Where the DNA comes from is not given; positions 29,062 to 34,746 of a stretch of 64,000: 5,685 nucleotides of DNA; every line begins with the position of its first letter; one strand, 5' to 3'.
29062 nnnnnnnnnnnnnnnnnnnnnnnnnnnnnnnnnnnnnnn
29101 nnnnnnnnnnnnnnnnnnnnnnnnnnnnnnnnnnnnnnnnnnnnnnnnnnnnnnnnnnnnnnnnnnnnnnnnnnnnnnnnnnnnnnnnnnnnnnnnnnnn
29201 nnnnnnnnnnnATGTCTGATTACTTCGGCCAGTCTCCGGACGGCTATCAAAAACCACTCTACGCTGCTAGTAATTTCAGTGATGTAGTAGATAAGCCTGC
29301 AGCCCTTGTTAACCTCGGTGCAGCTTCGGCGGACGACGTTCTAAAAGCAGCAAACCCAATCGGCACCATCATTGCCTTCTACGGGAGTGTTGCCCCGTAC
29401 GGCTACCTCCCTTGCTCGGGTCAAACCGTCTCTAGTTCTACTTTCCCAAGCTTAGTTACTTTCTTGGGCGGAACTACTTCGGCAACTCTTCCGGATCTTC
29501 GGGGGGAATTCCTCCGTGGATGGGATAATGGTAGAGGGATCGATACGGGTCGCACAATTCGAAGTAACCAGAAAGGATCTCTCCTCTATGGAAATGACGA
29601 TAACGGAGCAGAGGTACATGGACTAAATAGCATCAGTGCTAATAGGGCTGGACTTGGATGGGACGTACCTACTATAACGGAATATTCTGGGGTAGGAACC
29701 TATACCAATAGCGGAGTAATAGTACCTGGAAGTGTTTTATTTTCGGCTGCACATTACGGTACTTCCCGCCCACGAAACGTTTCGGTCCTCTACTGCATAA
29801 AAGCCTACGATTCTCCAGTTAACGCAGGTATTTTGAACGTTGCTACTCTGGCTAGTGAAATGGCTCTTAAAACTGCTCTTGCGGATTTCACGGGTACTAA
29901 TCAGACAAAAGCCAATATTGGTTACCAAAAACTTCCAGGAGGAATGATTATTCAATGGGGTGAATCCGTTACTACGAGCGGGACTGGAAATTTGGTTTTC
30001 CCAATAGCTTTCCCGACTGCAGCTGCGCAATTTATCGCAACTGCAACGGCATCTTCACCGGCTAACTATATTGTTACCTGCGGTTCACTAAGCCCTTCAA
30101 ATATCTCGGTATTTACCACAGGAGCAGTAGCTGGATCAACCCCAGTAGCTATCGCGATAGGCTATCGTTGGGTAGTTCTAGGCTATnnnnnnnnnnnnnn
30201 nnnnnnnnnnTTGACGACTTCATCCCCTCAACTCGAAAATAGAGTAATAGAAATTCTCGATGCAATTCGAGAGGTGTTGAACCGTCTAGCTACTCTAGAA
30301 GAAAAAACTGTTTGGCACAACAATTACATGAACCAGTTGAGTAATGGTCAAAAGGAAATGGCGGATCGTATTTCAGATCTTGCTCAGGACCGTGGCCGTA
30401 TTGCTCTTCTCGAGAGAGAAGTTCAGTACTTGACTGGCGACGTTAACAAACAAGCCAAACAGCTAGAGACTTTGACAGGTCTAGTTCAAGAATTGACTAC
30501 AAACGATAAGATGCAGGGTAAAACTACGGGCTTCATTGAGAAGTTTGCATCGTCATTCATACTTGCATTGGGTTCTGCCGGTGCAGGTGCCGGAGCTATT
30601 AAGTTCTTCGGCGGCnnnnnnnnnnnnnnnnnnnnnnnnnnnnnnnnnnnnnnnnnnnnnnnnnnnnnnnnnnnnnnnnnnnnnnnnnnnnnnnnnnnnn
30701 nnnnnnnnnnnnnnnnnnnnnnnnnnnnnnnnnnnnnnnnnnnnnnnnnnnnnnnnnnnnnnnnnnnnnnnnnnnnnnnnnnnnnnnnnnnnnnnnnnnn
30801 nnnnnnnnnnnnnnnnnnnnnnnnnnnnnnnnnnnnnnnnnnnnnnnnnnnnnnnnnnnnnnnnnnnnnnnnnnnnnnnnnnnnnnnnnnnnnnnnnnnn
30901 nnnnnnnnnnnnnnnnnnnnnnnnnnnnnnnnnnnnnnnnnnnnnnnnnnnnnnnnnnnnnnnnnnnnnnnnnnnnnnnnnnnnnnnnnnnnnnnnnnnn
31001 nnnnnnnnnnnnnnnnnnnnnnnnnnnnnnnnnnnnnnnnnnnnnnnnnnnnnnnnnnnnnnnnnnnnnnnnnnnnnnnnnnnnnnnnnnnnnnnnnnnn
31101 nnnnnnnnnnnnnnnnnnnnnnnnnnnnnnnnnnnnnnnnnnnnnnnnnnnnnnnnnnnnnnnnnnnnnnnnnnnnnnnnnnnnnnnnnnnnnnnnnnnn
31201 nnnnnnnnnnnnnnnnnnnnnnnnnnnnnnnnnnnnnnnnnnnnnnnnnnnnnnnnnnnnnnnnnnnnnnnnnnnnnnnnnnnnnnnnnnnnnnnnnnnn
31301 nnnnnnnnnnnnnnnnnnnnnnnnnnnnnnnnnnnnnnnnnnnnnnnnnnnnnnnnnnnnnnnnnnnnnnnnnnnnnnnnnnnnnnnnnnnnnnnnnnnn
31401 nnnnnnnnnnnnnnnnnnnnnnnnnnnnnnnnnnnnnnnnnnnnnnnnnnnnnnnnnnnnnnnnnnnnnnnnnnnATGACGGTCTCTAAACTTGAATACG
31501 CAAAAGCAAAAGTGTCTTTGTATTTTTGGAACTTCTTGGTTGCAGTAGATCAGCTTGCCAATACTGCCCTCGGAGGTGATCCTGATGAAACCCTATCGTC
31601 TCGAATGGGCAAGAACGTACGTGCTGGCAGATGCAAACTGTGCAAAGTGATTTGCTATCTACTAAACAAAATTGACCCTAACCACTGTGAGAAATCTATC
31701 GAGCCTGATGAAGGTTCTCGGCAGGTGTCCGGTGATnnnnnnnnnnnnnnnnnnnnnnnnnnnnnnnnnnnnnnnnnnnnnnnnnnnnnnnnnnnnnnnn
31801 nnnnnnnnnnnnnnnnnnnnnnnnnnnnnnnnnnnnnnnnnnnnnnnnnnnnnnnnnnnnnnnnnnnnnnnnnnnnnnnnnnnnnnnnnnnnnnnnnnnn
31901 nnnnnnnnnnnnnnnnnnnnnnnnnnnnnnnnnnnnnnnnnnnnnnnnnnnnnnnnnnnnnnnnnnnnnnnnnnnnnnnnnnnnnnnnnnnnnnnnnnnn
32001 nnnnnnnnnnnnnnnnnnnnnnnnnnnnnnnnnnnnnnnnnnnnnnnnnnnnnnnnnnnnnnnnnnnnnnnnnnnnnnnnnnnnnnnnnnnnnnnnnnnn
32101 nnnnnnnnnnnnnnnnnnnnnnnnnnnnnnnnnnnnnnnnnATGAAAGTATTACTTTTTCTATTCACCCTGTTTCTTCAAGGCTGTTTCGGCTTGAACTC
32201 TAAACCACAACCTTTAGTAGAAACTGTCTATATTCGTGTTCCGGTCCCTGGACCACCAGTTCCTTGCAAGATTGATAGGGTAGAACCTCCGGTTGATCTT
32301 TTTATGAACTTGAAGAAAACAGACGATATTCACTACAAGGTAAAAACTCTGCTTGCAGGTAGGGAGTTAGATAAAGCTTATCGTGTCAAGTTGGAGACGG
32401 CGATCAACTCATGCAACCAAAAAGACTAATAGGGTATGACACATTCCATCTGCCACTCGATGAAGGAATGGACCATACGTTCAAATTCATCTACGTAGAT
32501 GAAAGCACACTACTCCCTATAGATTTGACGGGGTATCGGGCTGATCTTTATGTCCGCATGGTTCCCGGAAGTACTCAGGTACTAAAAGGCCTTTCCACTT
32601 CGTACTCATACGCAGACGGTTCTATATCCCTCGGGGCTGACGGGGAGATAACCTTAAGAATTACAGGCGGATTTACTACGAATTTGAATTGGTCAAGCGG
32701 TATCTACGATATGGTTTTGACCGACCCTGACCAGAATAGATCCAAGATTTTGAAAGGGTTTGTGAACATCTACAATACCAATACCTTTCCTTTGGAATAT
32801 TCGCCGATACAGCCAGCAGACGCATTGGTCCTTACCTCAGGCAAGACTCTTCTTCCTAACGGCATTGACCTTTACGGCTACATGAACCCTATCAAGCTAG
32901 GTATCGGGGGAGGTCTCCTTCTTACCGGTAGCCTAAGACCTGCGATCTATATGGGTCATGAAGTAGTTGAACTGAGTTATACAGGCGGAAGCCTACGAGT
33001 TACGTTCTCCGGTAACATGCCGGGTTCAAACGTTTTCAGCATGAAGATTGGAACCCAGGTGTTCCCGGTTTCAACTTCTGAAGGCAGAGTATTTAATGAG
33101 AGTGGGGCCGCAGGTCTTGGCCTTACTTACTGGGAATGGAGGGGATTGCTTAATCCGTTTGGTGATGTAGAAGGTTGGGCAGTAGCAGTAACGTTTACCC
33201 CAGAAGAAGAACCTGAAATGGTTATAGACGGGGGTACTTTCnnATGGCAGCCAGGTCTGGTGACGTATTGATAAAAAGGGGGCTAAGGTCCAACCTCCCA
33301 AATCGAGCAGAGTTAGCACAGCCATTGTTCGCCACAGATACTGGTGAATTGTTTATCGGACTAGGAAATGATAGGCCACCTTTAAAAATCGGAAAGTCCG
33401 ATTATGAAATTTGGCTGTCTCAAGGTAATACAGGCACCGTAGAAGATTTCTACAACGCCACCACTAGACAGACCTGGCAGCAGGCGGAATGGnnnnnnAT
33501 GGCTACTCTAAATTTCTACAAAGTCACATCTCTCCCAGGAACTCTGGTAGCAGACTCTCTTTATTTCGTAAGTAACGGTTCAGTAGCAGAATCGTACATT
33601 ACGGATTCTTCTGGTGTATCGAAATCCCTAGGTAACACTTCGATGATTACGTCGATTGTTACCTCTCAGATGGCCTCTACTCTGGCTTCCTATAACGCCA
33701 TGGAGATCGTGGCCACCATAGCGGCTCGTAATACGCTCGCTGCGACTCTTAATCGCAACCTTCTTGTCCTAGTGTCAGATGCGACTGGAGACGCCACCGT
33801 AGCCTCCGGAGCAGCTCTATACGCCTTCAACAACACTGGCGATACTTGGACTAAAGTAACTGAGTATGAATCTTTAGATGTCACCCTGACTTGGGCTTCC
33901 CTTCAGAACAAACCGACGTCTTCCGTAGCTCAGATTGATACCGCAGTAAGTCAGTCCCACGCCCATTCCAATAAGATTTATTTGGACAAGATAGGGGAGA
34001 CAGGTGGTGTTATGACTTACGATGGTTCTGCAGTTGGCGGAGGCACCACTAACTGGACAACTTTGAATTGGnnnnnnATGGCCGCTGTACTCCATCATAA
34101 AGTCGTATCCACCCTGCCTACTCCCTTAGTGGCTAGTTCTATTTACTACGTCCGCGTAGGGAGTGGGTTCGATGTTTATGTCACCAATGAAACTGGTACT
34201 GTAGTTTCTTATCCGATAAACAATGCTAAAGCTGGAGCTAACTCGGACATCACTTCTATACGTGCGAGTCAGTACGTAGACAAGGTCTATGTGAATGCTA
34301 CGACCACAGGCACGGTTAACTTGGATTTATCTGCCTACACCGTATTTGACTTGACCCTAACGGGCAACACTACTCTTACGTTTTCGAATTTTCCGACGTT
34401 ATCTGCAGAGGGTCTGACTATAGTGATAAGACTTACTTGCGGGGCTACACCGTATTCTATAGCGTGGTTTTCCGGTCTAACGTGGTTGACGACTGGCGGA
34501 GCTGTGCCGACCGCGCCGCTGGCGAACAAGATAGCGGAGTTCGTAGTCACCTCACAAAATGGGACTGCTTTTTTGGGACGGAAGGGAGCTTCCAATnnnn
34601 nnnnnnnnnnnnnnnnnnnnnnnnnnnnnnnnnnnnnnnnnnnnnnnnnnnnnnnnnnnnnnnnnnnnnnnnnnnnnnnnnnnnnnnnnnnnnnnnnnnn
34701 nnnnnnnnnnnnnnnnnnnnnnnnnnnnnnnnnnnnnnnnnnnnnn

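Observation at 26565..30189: Three tandem tail-fibre paralogs with identical tail-collar cores and divergent C-termini, plus a second paralog pair at 33499-34599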

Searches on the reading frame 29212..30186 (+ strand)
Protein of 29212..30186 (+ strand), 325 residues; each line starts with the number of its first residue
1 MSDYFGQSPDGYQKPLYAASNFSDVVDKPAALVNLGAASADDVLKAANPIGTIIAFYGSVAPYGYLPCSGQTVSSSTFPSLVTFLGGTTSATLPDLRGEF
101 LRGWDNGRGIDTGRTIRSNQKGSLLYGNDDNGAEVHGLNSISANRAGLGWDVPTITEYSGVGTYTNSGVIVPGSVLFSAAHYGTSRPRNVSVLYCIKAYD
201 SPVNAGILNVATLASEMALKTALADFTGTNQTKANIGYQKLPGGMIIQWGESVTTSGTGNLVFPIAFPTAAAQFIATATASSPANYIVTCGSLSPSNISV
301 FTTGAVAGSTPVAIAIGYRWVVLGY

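Call 4: search_protein_families(library=pfam, proteins=[window:29212-30186:+], max_evalue=0.01)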
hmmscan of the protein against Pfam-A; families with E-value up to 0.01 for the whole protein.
window:29212-30186:+ (325 aa): 2 families
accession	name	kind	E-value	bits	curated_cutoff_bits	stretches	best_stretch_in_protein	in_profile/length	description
PF21882.2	Gp53-like_C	-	1.6e-14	54.6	24.9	1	240-325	1-84/84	Putative tail fiber protein gp53-like, C-terminal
PF07484.17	Collar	-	4.7e-14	52.5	24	1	51-101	1-57/57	Phage Tail Collar Domain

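Call 5: search_protein_families(library=phrogs, proteins=[window:29212-30186:+], max_evalue=0.001)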
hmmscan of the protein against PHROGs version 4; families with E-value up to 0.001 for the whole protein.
window:29212-30186:+ (325 aa): 28 families (the best 25 are shown)
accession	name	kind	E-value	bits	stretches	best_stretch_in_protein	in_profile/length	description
phrog_523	-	tail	1.2e-39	137.7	1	45-241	483-662/673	tail collar fiber protein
phrog_327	-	tail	6.4e-35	122.5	1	38-292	300-550/618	tail protein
phrog_1858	-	tail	3e-26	92.7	1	41-201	131-296/1018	tail fiber protein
phrog_3100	-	tail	3.7e-22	81.1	1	34-198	211-381/382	tail fiber protein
phrog_20472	-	unknown function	6.5e-19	69.5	1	49-198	226-365/366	-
phrog_1800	-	tail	8.9e-18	65.5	1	38-128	380-463/545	tail collar fiber protein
phrog_14307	-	unknown function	1.7e-17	64.4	1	46-123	46-120/137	-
phrog_38759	-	unknown function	1.3e-15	58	1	52-197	757-919/920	-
phrog_12846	-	tail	4.8e-14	53.1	1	39-250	146-353/552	tail fiber protein; Ig-domain containing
phrog_6256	-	tail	6.8e-14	52.8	1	46-139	287-364/686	tail fiber protein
phrog_4209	-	tail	1.1e-13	52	1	224-325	306-406/406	tail fiber protein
phrog_25747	-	tail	7.2e-13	48.4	1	40-121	670-758/901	tail fiber protein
phrog_2557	-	head and packaging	1.4e-12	48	1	227-318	436-533/534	virion structural protein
phrog_1396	-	tail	1.5e-12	48.4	1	157-325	180-341/504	tail fiber protein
phrog_7489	-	tail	5.6e-11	42.8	1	41-97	416-471/775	tail fiber protein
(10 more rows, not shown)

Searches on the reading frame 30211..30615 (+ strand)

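Call 33: search_protein_families(library=pfam, proteins=[window:30211-30615:+], max_evalue=0.01)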
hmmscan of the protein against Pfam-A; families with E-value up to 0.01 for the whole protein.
window:30211-30615:+ (135 aa): 3 families
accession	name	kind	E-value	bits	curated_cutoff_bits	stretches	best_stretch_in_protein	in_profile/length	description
PF00038.26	Filament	-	0.0013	18.9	40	1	12-102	168-257/313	Intermediate filament protein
PF25472.1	DUF7902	-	0.0032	18.1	26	1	52-110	8-63/85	Domain of unknown function (DUF7902)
PF08614.16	ATG16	-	0.0042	17.7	33.7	1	41-96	102-157/200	Autophagy protein 16 (ATG16)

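Call 42: search_protein_families(library=phrogs, proteins=[window:30211-30615:+], max_evalue=0.001)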
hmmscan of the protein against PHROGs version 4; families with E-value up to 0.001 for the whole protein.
window:30211-30615:+ (135 aa): 0 families

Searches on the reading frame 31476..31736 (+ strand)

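Call 42: search_protein_families(library=phrogs, proteins=[window:31476-31736:+], max_evalue=0.001)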
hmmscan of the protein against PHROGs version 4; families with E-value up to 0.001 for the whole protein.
window:31476-31736:+ (87 aa): 3 families
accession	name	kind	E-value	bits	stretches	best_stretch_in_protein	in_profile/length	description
phrog_3342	-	unknown function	4.2e-20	72.4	1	10-84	4-80/90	-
phrog_34710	-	unknown function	8.7e-16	59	1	17-82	45-110/132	-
phrog_23985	-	unknown function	1.6e-07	32.5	1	6-81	39-116/122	-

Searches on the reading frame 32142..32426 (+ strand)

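Call 42: search_protein_families(library=phrogs, proteins=[window:32142-32426:+], max_evalue=0.001)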
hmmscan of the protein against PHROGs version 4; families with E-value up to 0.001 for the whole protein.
window:32142-32426:+ (95 aa): 1 family
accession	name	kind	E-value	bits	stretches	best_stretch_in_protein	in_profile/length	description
phrog_3580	-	unknown function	1.2e-13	52.1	1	1-92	1-86/87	-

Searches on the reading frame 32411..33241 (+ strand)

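Call 4: search_protein_families(library=pfam, proteins=[window:32411-33241:+], max_evalue=0.01)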
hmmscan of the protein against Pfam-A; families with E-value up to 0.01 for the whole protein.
window:32411-33241:+ (277 aa): 0 families

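Call 5: search_protein_families(library=phrogs, proteins=[window:32411-33241:+], max_evalue=0.001)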
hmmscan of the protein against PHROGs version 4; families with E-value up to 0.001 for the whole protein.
window:32411-33241:+ (277 aa): 2 families
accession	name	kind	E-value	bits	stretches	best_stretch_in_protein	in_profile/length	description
phrog_1084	-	unknown function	1.2e-15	58.6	1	13-124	9-114/123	unknown function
phrog_3304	-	tail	0.00013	22.8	1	15-118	10-106/177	L-shaped tail fiber protein assembly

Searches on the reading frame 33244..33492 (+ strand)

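Call 4: search_protein_families(library=pfam, proteins=[window:33244-33492:+], max_evalue=0.01)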
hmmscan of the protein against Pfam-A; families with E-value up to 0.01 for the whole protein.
window:33244-33492:+ (83 aa): 1 family
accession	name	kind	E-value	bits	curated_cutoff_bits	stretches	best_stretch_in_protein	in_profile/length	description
PF18454.7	Mtd_N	-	0.0086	16.4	26.3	0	10-39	3-33/37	Major tropism determinant N-terminal domain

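Call 5: search_protein_families(library=phrogs, proteins=[window:33244-33492:+], max_evalue=0.001)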
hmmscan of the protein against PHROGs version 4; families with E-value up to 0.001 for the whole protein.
window:33244-33492:+ (83 aa): 1 family
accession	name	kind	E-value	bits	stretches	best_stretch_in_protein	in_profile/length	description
phrog_13286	-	tail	0.0002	20.9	1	41-72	61-92/662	tail protein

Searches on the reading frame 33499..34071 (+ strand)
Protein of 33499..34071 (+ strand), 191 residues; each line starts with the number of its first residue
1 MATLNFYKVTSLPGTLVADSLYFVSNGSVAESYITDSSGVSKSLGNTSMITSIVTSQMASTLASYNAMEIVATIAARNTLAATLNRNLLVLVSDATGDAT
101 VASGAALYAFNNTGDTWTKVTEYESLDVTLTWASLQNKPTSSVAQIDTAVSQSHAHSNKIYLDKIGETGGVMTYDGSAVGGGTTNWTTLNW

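Call 4: search_protein_families(library=pfam, proteins=[window:33499-34071:+], max_evalue=0.01)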
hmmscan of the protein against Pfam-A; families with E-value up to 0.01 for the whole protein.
window:33499-34071:+ (191 aa): 0 families

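Call 5: search_protein_families(library=phrogs, proteins=[window:33499-34071:+], max_evalue=0.001)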
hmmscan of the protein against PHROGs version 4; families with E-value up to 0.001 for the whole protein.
window:33499-34071:+ (191 aa): 2 families
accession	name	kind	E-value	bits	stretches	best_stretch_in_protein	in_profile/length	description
phrog_7946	-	unknown function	1.1e-63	215.2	1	1-191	1-186/186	-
phrog_10485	-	unknown function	1.2e-05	24.9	1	125-181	200-256/788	-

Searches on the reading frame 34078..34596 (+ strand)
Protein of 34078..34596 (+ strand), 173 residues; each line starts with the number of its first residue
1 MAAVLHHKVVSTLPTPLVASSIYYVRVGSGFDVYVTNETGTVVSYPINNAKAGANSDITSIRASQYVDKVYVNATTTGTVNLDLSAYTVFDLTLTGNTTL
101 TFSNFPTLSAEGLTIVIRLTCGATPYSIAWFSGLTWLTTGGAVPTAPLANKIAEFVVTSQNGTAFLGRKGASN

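Call 4: search_protein_families(library=pfam, proteins=[window:34078-34596:+], max_evalue=0.01)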
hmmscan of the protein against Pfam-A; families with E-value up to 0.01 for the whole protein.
window:34078-34596:+ (173 aa): 0 families

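Call 5: search_protein_families(library=phrogs, proteins=[window:34078-34596:+], max_evalue=0.001)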
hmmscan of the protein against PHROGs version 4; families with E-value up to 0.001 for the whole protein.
window:34078-34596:+ (173 aa): 6 families
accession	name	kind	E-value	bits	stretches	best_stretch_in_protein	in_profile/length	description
phrog_7980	-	unknown function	5e-14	53.4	1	1-49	1-49/93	-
phrog_20194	-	unknown function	9.7e-13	48.8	1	62-171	385-493/495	-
phrog_9017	-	tail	2.1e-07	32.4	1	18-167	9-151/159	tail fiber protein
phrog_31840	-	unknown function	2.4e-06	26.4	1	69-140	1217-1286/1321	-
phrog_3904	-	tail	8.7e-05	22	1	21-172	967-1084/1086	tail fiber protein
phrog_7946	-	unknown function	0.00087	19.9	0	1-45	1-44/186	-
